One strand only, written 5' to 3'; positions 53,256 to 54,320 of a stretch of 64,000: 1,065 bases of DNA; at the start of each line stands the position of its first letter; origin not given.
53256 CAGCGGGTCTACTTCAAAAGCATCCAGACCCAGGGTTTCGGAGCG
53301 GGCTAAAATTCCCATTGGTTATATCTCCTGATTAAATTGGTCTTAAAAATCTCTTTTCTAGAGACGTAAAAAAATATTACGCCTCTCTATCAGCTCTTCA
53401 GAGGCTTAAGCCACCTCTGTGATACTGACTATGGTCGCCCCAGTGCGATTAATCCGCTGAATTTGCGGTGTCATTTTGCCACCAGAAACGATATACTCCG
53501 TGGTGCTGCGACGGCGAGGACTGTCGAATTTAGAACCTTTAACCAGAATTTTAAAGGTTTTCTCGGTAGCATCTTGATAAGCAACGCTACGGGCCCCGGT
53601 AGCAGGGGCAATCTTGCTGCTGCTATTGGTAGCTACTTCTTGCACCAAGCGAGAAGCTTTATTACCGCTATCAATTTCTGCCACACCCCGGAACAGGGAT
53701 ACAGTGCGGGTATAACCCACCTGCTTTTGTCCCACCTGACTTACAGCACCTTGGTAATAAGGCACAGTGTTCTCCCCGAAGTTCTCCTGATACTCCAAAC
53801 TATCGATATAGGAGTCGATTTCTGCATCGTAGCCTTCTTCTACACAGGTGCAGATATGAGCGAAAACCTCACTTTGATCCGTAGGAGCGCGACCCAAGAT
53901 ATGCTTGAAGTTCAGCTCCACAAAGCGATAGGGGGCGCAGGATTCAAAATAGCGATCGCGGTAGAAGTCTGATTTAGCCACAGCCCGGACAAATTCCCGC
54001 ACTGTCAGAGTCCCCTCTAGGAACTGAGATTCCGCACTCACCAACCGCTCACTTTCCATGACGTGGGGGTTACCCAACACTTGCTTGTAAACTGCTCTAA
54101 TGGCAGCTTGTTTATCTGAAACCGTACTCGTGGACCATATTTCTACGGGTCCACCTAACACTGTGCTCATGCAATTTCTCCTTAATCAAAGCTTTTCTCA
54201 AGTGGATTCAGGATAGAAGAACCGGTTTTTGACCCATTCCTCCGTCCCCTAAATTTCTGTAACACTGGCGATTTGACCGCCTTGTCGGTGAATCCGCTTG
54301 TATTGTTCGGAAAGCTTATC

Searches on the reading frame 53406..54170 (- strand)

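Call 3: search_protein_families(library=pfam, proteins=[window:53406-54170:-])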
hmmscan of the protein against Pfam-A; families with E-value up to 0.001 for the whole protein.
window:53406-54170:- (254 aa): 2 families
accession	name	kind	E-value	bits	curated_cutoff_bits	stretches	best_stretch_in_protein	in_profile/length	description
PF00427.26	PBS_linker_poly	-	8.9e-50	168.4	28.7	1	18-139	4-125/126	Phycobilisome Linker polypeptide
PF01383.26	CpcD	-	2.4e-09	37.8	27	1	204-252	2-55/55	CpcD/allophycocyanin linker domain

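Call 50: search_protein_families(library=ncbifam, proteins=[window:53406-54170:-], max_evalue=0.00001)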
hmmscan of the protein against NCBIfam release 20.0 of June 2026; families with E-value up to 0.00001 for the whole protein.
window:53406-54170:- (254 aa): 4 families
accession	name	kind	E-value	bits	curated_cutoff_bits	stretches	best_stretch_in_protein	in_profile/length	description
NF058512.1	Rod_Core_CpcG2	exception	1.2e-30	106.6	420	1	14-139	36-161/247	phycobilisome rod-core linker protein CpcG2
NF058514.1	Rod_Core_CpcG3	exception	1.6e-24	86.9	425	1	17-142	41-166/242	phycobilisome rod-core linker protein CpcG3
NF058511.1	Rod_Core_CpcG1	exception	1.8e-24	86.5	430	1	16-140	38-162/279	phycobilisome rod-core linker protein CpcG1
NF058513.1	Rod_Core_CpcG4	exception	1e-22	80.8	440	1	14-140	38-164/250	phycobilisome rod-core linker protein CpcG4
